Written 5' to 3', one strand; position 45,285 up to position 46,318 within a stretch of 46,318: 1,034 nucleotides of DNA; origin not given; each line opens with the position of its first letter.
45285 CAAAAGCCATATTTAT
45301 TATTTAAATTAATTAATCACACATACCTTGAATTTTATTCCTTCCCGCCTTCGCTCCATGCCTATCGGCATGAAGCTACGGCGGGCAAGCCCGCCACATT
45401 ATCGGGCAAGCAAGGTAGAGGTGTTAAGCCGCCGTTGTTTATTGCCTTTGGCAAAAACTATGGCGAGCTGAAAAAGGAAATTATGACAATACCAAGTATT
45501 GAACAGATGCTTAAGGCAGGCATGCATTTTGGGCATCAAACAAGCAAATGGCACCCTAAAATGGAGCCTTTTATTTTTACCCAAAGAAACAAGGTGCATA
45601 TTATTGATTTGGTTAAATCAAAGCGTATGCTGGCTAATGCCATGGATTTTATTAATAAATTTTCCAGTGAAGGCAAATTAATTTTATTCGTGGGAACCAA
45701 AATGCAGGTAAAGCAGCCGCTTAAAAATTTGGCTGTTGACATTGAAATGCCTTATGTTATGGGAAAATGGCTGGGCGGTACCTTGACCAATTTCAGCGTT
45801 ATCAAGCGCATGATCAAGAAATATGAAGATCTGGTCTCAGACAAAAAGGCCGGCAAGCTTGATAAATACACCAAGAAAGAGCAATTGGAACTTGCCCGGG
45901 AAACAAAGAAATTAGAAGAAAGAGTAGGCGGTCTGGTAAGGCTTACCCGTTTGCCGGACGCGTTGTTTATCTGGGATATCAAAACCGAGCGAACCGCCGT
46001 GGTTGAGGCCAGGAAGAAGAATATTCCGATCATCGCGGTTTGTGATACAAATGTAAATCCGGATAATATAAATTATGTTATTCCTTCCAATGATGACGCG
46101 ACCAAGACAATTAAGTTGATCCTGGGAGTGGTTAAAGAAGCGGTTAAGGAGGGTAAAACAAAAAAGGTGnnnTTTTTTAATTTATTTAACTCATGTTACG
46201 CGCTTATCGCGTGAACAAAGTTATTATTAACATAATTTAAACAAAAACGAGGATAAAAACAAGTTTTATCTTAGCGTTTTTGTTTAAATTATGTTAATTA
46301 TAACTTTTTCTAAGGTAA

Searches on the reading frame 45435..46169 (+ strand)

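Call 76: search_protein_families(library=pfam, proteins=[window:45435-46169:+], max_evalue=0.001)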
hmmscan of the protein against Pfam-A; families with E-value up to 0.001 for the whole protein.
window:45435-46169:+ (245 aa): 1 family
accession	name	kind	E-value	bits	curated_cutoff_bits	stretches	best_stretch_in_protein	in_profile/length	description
PF00318.25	Ribosomal_S2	-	2e-81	272.8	26.1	1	25-240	1-216/216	Ribosomal protein S2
